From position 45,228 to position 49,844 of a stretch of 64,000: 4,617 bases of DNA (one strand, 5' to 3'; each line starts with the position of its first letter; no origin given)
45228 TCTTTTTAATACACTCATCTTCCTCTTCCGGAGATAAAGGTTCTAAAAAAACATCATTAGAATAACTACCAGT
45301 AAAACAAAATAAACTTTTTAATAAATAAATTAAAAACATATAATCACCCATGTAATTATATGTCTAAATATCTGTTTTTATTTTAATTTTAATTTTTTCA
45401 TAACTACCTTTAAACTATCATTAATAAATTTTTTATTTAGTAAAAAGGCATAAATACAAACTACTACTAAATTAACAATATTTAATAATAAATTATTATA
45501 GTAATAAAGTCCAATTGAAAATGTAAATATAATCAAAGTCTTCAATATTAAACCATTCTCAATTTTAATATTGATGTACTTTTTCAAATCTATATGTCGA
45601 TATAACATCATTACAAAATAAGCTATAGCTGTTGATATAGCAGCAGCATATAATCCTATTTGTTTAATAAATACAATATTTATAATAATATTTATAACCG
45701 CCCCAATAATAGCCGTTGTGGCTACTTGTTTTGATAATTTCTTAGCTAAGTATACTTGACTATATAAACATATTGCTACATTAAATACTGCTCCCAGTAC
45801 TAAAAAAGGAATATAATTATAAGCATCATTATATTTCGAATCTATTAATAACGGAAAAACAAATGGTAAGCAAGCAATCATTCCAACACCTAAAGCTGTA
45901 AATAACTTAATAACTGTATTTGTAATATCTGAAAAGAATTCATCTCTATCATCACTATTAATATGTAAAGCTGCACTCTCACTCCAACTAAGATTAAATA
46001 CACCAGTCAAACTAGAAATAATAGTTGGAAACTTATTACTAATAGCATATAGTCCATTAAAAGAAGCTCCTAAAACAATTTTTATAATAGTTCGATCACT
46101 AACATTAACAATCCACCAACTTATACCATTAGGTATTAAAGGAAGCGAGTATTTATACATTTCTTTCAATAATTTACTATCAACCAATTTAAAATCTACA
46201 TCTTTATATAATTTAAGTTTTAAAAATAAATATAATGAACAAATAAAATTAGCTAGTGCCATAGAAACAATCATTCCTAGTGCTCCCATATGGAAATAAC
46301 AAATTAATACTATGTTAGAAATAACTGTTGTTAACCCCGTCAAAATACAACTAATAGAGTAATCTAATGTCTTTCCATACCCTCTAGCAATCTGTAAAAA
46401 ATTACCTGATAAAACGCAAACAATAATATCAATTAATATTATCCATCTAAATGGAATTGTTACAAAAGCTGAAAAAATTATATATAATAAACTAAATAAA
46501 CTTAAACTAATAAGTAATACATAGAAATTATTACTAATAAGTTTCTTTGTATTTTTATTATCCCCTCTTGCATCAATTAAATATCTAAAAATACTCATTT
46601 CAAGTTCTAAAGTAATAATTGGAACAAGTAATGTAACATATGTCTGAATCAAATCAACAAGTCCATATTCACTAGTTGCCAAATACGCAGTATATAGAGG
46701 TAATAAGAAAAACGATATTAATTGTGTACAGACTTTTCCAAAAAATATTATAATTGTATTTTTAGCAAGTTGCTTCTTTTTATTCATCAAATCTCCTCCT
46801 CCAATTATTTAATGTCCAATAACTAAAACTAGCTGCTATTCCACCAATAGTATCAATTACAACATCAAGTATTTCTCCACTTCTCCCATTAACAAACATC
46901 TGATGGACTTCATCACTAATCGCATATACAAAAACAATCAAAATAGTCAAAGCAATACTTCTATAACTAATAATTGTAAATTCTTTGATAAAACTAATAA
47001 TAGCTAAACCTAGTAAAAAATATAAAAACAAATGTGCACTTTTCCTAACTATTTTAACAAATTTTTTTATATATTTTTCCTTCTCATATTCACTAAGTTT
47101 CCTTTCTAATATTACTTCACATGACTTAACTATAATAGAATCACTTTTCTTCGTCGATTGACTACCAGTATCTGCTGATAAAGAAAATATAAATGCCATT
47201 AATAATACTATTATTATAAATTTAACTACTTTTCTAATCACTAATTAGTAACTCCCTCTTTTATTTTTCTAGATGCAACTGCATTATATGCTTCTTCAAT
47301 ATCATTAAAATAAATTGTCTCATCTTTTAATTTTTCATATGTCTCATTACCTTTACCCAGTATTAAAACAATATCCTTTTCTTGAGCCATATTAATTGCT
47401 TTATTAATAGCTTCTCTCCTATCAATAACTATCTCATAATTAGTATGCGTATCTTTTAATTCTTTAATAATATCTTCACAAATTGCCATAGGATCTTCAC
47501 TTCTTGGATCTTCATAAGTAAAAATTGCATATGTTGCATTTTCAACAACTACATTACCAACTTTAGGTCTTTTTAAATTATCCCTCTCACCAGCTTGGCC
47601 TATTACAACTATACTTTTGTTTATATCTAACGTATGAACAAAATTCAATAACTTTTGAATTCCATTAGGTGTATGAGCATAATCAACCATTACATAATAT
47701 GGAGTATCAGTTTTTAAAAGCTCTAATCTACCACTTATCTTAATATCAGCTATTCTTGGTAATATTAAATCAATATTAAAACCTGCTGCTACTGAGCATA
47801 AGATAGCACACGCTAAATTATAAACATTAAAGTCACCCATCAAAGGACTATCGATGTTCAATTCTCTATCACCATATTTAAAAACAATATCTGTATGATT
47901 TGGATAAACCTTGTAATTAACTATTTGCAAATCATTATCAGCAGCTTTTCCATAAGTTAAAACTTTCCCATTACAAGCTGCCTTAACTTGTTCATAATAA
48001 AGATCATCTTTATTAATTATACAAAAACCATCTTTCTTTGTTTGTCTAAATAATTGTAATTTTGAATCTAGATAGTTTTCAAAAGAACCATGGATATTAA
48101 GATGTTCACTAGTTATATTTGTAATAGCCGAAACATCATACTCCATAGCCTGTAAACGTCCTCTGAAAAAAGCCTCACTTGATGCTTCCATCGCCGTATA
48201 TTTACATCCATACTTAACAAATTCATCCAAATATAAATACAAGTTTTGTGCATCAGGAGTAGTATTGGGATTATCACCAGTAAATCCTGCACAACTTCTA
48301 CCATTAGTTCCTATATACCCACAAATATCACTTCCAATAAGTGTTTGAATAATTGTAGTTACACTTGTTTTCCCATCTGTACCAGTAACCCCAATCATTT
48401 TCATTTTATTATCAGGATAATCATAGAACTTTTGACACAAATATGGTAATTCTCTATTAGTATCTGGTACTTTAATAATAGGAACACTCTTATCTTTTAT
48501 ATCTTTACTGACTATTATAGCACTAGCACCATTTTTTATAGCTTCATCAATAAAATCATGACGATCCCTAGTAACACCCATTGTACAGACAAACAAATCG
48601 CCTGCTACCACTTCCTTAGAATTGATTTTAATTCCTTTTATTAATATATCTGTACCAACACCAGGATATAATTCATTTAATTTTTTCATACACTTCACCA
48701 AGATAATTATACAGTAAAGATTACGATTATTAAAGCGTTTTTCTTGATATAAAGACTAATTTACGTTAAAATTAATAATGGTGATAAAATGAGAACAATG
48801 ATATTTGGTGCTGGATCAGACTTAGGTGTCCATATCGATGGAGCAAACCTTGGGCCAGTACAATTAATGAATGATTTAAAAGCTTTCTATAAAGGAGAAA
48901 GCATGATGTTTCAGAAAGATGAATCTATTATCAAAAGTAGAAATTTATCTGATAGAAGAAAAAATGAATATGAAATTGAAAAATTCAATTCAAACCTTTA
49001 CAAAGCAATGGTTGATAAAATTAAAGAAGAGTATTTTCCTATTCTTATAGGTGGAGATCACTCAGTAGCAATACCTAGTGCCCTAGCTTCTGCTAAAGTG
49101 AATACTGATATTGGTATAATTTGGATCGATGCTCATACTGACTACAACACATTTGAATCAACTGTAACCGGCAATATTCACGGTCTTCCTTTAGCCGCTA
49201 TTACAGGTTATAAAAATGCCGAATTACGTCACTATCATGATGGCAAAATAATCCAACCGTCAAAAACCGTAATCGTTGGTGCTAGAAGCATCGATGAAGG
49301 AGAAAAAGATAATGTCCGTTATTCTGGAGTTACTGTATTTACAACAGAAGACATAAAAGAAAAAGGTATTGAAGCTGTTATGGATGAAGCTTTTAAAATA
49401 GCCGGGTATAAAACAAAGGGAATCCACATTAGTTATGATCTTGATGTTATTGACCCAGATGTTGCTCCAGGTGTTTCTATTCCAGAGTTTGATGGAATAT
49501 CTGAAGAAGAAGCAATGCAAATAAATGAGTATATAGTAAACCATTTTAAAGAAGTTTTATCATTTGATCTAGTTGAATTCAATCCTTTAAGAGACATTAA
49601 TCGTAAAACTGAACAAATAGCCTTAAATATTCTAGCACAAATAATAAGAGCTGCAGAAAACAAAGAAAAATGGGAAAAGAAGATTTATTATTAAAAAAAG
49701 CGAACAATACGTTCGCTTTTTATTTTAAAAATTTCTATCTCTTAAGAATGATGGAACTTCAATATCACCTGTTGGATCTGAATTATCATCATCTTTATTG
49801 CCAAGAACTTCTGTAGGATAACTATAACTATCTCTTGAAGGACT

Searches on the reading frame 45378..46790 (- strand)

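Call 45: search_protein_families(library=pfam, proteins=[window:45378-46790:-], max_evalue=0.0001)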
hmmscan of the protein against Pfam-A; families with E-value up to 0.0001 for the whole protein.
window:45378-46790:- (470 aa): 2 families
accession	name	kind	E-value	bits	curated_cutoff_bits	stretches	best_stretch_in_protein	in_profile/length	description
PF01943.22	Polysacc_synt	-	1.6e-17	64.3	28.2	1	8-263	1-259/274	Polysaccharide biosynthesis protein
PF13440.11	Polysacc_synt_3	-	4.9e-06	26.4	23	1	37-323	6-291/293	Polysaccharide biosynthesis protein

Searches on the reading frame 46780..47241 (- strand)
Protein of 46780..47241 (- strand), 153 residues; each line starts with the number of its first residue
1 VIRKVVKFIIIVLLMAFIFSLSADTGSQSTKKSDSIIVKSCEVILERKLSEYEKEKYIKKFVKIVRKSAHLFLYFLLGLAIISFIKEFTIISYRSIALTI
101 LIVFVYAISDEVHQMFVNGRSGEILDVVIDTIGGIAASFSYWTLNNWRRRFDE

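Call 45: search_protein_families(library=pfam, proteins=[window:46780-47241:-], max_evalue=0.0001)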
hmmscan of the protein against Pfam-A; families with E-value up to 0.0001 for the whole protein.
window:46780-47241:- (153 aa): 1 family
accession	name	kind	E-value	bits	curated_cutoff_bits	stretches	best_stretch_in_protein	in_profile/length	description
PF04892.17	VanZ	-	1.9e-20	74.2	30.1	1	8-143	2-124/126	VanZ like family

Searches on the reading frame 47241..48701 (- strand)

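Call 45: search_protein_families(library=pfam, proteins=[window:47241-48701:-], max_evalue=0.0001)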
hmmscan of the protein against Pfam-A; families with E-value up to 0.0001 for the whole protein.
window:47241-48701:- (486 aa): 3 families
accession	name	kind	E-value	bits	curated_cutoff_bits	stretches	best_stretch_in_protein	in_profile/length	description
PF08245.18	Mur_ligase_M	-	4.8e-47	161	24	1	105-302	1-199/200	Mur ligase middle domain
PF02875.26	Mur_ligase_C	-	1.5e-25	90.9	28.4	1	324-451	1-127/127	Mur ligase, glutamate ligase domain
PF01225.30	Mur_ligase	-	6.3e-08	33.3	21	1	21-91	2-76/95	Mur ligase family, catalytic domain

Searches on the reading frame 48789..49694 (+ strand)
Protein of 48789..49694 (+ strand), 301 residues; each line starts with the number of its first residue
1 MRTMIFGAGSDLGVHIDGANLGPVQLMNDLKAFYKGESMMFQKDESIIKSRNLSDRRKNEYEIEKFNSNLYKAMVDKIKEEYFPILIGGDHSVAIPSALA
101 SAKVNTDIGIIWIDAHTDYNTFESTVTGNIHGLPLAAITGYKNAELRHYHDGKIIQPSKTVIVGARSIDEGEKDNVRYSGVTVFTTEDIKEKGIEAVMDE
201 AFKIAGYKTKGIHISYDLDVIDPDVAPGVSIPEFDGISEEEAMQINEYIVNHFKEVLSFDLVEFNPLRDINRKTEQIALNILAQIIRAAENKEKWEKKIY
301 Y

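Call 45: search_protein_families(library=pfam, proteins=[window:48789-49694:+], max_evalue=0.0001)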
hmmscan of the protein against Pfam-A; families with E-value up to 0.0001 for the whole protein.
window:48789-49694:+ (301 aa): 1 family
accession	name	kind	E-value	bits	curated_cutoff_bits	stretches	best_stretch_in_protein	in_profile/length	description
PF00491.26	Arginase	-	1.6e-59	202.1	22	1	3-285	3-277/280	Arginase family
